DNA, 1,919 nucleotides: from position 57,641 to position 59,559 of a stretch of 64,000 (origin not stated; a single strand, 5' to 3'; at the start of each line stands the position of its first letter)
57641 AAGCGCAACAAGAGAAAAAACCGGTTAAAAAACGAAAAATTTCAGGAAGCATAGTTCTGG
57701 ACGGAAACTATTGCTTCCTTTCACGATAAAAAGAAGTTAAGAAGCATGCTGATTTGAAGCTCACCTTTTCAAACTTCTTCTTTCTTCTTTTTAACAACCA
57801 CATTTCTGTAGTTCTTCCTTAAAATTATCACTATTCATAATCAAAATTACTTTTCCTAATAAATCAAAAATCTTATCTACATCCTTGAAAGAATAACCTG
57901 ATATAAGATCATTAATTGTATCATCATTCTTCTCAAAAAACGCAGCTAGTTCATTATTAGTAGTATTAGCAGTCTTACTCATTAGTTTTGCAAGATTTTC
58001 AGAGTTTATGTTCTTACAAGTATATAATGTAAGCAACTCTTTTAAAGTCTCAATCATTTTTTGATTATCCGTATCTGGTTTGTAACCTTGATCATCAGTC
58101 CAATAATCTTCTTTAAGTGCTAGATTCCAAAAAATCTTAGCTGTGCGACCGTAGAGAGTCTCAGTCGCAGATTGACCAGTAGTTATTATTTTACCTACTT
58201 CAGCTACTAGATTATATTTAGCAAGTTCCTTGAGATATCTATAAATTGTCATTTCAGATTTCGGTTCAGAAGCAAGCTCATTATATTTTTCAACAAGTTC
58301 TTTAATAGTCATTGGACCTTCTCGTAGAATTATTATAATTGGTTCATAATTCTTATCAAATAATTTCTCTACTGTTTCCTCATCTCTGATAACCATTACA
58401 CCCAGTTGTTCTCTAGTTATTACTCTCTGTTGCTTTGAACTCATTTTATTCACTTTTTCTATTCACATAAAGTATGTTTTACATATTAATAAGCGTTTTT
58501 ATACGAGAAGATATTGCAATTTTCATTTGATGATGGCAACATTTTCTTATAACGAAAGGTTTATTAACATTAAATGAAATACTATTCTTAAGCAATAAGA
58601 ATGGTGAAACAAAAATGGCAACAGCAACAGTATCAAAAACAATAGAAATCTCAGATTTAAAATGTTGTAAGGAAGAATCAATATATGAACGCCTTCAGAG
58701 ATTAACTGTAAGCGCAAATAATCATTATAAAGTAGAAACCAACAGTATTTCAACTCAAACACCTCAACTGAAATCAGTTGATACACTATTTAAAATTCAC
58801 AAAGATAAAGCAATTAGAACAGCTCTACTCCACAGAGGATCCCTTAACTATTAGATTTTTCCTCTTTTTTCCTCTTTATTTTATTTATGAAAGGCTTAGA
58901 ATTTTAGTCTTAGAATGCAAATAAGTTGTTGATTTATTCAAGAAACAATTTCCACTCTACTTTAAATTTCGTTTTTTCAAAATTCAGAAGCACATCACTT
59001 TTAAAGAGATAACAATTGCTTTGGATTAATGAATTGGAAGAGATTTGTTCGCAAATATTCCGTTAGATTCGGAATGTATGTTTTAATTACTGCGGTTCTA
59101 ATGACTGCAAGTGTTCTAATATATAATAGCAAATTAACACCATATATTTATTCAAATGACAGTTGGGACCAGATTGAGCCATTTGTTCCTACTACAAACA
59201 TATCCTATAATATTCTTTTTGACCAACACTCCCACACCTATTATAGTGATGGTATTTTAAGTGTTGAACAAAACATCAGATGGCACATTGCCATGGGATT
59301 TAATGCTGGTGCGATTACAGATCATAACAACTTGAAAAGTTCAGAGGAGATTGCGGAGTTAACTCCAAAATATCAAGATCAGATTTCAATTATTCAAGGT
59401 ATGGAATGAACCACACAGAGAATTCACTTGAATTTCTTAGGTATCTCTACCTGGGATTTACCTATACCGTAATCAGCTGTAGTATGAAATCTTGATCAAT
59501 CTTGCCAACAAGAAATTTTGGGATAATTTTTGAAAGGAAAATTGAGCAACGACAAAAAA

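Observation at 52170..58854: Paralog island: five intact and one decayed copy of an uncharacterised winged-helix protein, each partnered with small ORFs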

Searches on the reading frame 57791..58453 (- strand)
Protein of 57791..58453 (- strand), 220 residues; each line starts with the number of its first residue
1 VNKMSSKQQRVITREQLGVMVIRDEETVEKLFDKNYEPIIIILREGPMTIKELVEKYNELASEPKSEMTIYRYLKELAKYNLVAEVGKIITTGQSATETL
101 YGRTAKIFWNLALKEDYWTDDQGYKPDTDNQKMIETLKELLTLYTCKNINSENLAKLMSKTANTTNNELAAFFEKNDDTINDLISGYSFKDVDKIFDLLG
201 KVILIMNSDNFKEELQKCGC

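Call 4: search_protein_families(library=pfam, proteins=[window:57791-58453:-], max_evalue=1)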
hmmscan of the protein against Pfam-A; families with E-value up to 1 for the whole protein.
window:57791-58453:- (220 aa): 5 families
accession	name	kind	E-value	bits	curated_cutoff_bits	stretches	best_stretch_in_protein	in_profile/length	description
PF02796.21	HTH_7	-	0.056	14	23.8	0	39-75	14-43/45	Helix-turn-helix domain of resolvase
PF09079.17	Cdc6_C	-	0.065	13.7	25.1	1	46-85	24-72/96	CDC6, C terminal winged helix domain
PF03551.20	PadR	-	0.13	12.7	27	1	40-85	2-49/75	Transcriptional regulator PadR-like family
PF01022.26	HTH_5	-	0.15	12.4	22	0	39-83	7-45/47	Bacterial regulatory protein, arsR family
PF21476.4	PF0610-like_N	-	0.24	12.1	33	1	39-79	6-40/50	PF0610-like, N-terminal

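Call 9: search_protein_families(library=ncbifam, proteins=[window:57791-58453:-], max_evalue=1)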
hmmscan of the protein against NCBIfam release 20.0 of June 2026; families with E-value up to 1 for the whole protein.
window:57791-58453:- (220 aa): 2 families
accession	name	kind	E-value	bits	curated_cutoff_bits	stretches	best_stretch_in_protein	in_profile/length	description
TIGR01884.1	cas_HTH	subfamily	0.019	14.4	60.2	1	9-88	116-191/202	CRISPR-associated CARF protein Csa3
NF040939.2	trans_reg_lrs14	equivalog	0.068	13.2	90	0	130-182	3-55/103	Lrs14 family HTH-type transcriptional regulator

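Call 24: find_related_loci(query=A2, collection=genome_contigs, flank=8000)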
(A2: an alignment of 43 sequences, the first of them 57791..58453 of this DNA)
Query A2 (220 aa) in genome_contigs; peptide patterns used: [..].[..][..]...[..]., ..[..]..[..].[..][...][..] (x = any residue, [..] = any of these).
144 stretches matched a pattern; 93 encode a relative of the query (tblastn E <= 1e-3); the best 80 are kept; 80 distinct loci.
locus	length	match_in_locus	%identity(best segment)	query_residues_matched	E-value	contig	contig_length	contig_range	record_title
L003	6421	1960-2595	63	3-220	2e-89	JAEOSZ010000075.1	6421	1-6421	MAG: Candidatus Heimdallarchaeota archaeon isolate YT1_002 k127_25135804, whole genome shotgun sequence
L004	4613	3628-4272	61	1-220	3e-83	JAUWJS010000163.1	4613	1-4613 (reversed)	MAG: Candidatus Heimdallarchaeota archaeon isolate CSMAG_2326 CSMAG_2326_k127_335736_length_4613_cov_96.8812, whole geno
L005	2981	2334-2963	59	5-220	7e-83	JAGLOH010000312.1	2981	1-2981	MAG: Candidatus Heimdallarchaeota archaeon isolate RS_7_21 ROV157_7.bin.21.fa_312, whole genome shotgun sequence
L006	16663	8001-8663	58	1-220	3e-80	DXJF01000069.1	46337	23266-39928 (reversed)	MAG TPA_asm: Candidatus Heimdallarchaeota archaeon isolate CR1378_bin_8 k127_124493, whole genome shotgun sequence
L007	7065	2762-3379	52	9-220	3e-66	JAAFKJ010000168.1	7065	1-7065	MAG: Candidatus Heimdallarchaeota archaeon isolate C4.bin.22 k83_1868818, whole genome shotgun sequence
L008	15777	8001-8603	33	12-218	1e-37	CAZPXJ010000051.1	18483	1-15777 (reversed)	MAG TPA_asm: uncultured archaeon isolate SRP214966_co2_105 genome assembly, contig: NODE_4372_length_18483_cov_4.627143,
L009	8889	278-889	36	9-218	3e-35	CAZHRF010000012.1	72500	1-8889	MAG TPA_asm: uncultured archaeon isolate SRP141376_co2_229 genome assembly, contig: NODE_935_length_72500_cov_97.618580,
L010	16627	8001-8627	35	9-218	1e-33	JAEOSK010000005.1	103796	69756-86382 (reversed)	MAG: Candidatus Hermodarchaeum yapensis isolate Yap4.bin9.105 contig-145_63, whole genome shotgun sequence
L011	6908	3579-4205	35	9-218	4e-33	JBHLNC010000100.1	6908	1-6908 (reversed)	MAG: Promethearchaeota archaeon isolate DZ2S.148 DZ2S.148@43187, whole genome shotgun sequence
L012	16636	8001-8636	33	6-218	1e-32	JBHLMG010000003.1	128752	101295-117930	MAG: Promethearchaeota archaeon isolate DZ2M.269 DZ2M.269@243, whole genome shotgun sequence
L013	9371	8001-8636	34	15-217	5e-33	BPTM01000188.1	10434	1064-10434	MAG: Candidatus Heimdallarchaeota archaeon 7H_bin003 DNA, 7H_mbSensitive_bin3_NODE_463, whole genome shotgun sequence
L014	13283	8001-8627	34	9-218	6e-33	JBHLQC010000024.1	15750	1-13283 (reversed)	MAG: Candidatus Odinarchaeota archaeon isolate H3S.115 H3S.115@1645, whole genome shotgun sequence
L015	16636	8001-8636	35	16-218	2e-32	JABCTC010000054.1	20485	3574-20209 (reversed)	MAG: Candidatus Heimdallarchaeota archaeon isolate HM4_B41 NODE_2995_length_20485_cov_1.42342_ID_39271712, whole genome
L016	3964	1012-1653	34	4-218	3e-32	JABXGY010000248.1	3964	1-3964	MAG: archaeon isolate H03M_Hermod_104 h03m_104_k127_2890738, whole genome shotgun sequence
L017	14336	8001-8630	33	8-218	6e-32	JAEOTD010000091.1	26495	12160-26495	MAG: Candidatus Hermodarchaeota archaeon isolate YT1_028 k127_26960470, whole genome shotgun sequence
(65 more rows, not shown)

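Call 29: predict_structure(alignment_id=A2)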
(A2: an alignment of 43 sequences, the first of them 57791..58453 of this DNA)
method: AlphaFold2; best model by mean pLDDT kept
length: 220 residues; sequences in the alignment: 43
mean_pLDDT: 89.0   pTM: 0.76
mean pLDDT of the five models: 89.0, 88.4, 87.8, 87.5, 87.4
residues with pLDDT >= 90: 118; 70-90: 89; 50-70: 11; < 50: 2
segments of 3 or more residues with pLDDT < 50: none
pLDDT, mean of each block of 10 residues (from residue 1): 72 93 92 95 96 98 97 98 97 93 93 72 70 89 86 89 88 90 85 88 88 87
secondary structure, 60 per line:
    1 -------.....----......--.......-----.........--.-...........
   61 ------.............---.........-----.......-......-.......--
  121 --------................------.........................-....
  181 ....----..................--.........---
elements in order: E8-12 E17-22 H25-31 H37-45 H50-60 H67-79 E83-91 E97-103 E105-110 H112-118 H129-144 H151-175 H177-184 H189-206 H209-217
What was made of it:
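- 57791..58453 (-): P5, a 220-aa PH1932-like wHTH regulator. AF2 model pLDDT 89 (call 29).
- The AF2 model of P5 (pLDDT 89, call 29) has 1ULY/2CWE as its only strong Foldseek hits (E=1e-9, 206 columns).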

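Call 31: search_protein_families(library=padloc, proteins=[window:57791-58453:-], max_evalue=0.1)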
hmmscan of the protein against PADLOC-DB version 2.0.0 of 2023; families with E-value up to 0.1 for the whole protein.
window:57791-58453:- (220 aa): 3 families
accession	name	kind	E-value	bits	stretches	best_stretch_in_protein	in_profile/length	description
PDLC01434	CasR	-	0.001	17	1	30-88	125-176/191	"CAS-I,CAS-II,CAS-III,CAS-IV,CAS-V,CAS-VI; associated_signaling"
PDLC01268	CasR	-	0.0087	14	1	30-86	121-169/179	"CAS-I,CAS-II,CAS-III,CAS-IV,CAS-V,CAS-VI; associated_signaling"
PDLC01848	CARF3--CARF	-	0.015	13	1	37-94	140-190/197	-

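Call 32: search_protein_families(library=phrogs, proteins=[window:57791-58453:-], max_evalue=0.1)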
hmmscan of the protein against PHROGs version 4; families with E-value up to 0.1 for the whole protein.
window:57791-58453:- (220 aa): 1 family
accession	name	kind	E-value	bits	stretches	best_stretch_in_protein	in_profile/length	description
phrog_32434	-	unknown function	0.057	14.2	0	67-83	14-27/32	-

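Call 34: fold_search(model_id=the predicted structure, library=pdb)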
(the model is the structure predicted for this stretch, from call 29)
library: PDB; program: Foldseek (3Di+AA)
matches with E <= 10: 384; with E <= 0.001: 2
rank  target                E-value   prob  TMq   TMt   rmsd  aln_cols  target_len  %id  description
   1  1uly                  1.2e-09  1.00  0.53  0.61   7.4       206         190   20  Crystal structure analysis of the ArsR homologue DNA-binding protein from P. horikoshii OT3 (released 2004-10-19)
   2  2cwe                  5.3e-09  1.00  0.51  0.58   8.0       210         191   20  Crystal structure of hypothetical transcriptional regulator protein, PH1932 from Pyrococcus horikoshii OT3 (released 2005-12-20)
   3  5x11_C                3.0e-03  0.97  0.29  0.36  14.4       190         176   15  Crystal structure of Bacillus subtilis PadR in complex with operator DNA (released 2017-11-22)
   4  5hs7_B                3.2e-03  1.00  0.30  0.64   9.8       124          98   17  Reduced form of the transcriptional regulator YodB from B. subtilis (released 2016-08-17)
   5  5x11_D                3.4e-03  0.98  0.29  0.36  14.4       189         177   17  Crystal structure of Bacillus subtilis PadR in complex with operator DNA (released 2017-11-22)
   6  5x11_B                4.1e-03  0.97  0.30  0.36  14.4       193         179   16  Crystal structure of Bacillus subtilis PadR in complex with operator DNA (released 2017-11-22)
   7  5x11_F                5.2e-03  0.97  0.30  0.36  14.7       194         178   15  Crystal structure of Bacillus subtilis PadR in complex with operator DNA (released 2017-11-22)
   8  5x11_E                5.2e-03  0.97  0.30  0.36  14.4       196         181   15  Crystal structure of Bacillus subtilis PadR in complex with operator DNA (released 2017-11-22)
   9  5x11_G                5.5e-03  0.97  0.30  0.37  14.3       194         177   13  Crystal structure of Bacillus subtilis PadR in complex with operator DNA (released 2017-11-22)
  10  5x11_A                7.4e-03  0.95  0.30  0.37  14.3       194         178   15  Crystal structure of Bacillus subtilis PadR in complex with operator DNA (released 2017-11-22)
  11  4g6q_B                8.9e-03  0.98  0.30  0.38  10.6       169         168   18  The crystal structure of a functionally unknown protein Kfla_6221 from Kribbella flavida DSM 17836 (released 2012-09-19)
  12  6qfd_B                9.4e-03  1.00  0.28  0.51   9.3       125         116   16  The complex structure of hsRosR-S4 (vng0258/RosR-S4) (released 2019-07-10)
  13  9h9x_A                1.3e-02  1.00  0.30  0.57   8.9       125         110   14  Crystal structure of metal-free LmrR_V15Bpy in a closed state (released 2025-03-05)
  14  4ggg_A                1.4e-02  1.00  0.27  0.63  11.5       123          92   15  Crystal structure of V66A/L68V CzrA in the Zn(II)bound state. (released 2013-02-06)
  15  2kko_MODEL_1_A        1.4e-02  1.00  0.28  0.54  10.0       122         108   11  Solution NMR structure of the homodimeric winged helix-turn-helix DNA-binding domain (fragment 1-100) Mb0332 f (released 2009-08-11)
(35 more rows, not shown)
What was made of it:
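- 57791..58453 (-): Foldseek top hits 1ULY/2CWE, E=1e-9 (call 34).
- Closest known: ArsR/SmtB metalloregulators. Same: Same wHTH topology (Foldseek probability ~1.0 over about 80-120 residues, call 34).
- Closest known: Two-domain PadR regulators. Same: Third-best structural class (E=3e-3, about 190 aligned columns, call 34).
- The next hits are DNA-binding repressors: PadR, YodB, SmtB/CzrA and RosR (call 34). All strong structural neighbours are sequence-specific repressors (call 34).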

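Call 79: fold_search(model_id=the predicted structure, library=viral)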
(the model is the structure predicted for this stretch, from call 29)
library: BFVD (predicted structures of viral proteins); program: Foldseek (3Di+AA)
matches with E <= 10: 357; with E <= 0.001: 0
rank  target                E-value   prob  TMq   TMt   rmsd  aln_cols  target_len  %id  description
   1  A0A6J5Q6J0            4.0e-03  1.00  0.28  0.48  18.4       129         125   12  Uncharacterized protein [uncultured Caudovirales phage]
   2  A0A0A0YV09            5.4e-03  0.98  0.23  0.39  17.2       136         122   12  Uncharacterized protein [Flavobacterium phage FCL-2]
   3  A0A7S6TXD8            6.5e-03  0.99  0.27  0.25  21.1       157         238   16  Uncharacterized protein [Burkholderia phage Maja]
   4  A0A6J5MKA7            6.9e-03  0.99  0.23  0.37   7.1        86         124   14  Uncharacterized protein [uncultured Caudovirales phage]
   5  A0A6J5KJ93            7.3e-03  1.00  0.27  0.51   2.1        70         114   23  HTH ArsR-type DNA-binding domain containing protein [uncultured Caudovirales phage]
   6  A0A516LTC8            7.3e-03  1.00  0.28  0.44   2.7        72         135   21  (no name in the UniProt tables at hand)
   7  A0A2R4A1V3            8.2e-03  0.84  0.23  0.19  15.3       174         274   14  (no name in the UniProt tables at hand)
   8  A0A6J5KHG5            8.8e-03  0.99  0.28  0.45  18.5       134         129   16  Uncharacterized protein [uncultured Caudovirales phage]
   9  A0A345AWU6            9.9e-03  0.98  0.26  0.26   7.7       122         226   15  (no name in the UniProt tables at hand)
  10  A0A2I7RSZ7            1.0e-02  0.92  0.28  0.37  14.2       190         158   18  (no name in the UniProt tables at hand)
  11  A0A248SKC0            1.3e-02  0.99  0.24  0.53  19.7       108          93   13  (no name in the UniProt tables at hand)
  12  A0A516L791            1.4e-02  0.98  0.25  0.42  13.4       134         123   16  (no name in the UniProt tables at hand)
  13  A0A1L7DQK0            1.7e-02  1.00  0.28  0.65   4.6        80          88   16  Uncharacterized protein [Ralstonia phage RS-PII-1]
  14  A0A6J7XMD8            1.7e-02  0.91  0.26  0.40  15.3       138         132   19  Uncharacterized protein [uncultured Caudovirales phage]
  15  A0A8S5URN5            1.9e-02  1.00  0.26  0.47   6.8        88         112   18  Helix-turn-helix protein [Siphoviridae sp. ctksc2]
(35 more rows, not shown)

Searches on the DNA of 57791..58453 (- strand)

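Call 48: search_rna_families(source=L027, start=9900, end=11500, threshold=evalue, max_evalue=0.1)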
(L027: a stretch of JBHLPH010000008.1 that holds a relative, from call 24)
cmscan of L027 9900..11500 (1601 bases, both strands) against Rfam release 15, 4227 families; matches with E-value up to 0.1: 0.
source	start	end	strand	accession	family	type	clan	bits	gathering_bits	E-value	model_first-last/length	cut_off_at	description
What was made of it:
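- Tried and rejected: Rfam on the conserved RNA-like region next to the Loki-type 45-aa gene gave no match (call 48).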

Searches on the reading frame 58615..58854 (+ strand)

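Call 49: search_protein_families(library=pfam, proteins=[window:58615-58854:+], max_evalue=1)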
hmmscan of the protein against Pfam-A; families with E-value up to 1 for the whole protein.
window:58615-58854:+ (79 aa): 1 family
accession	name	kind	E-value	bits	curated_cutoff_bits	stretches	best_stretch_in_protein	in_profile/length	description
PF18559.7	Exop_C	-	0.14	12.4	26.1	1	15-69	94-148/155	Galactose-binding domain-like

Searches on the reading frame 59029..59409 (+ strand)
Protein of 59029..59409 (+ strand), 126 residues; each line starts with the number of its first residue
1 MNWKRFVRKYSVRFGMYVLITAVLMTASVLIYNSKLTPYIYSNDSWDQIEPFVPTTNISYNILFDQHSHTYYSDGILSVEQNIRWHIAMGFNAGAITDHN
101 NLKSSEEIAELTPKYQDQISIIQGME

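Call 49: search_protein_families(library=pfam, proteins=[window:59029-59409:+], max_evalue=1)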
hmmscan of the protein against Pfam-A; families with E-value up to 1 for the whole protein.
window:59029-59409:+ (126 aa): 3 families
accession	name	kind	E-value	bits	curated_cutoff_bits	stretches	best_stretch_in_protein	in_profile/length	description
PF02811.25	PHP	-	3.8e-08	34.3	26.4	1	65-126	1-62/164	PHP domain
PF12629.12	Pox_polyA_pol_C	-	0.042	14.1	27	1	25-82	75-131/200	Poxvirus poly(A) polymerase C-terminal domain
PF12911.12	OppC_N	-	0.043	14.1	23.9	1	3-39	7-39/53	N-terminal TM domain of oligopeptide transport permease C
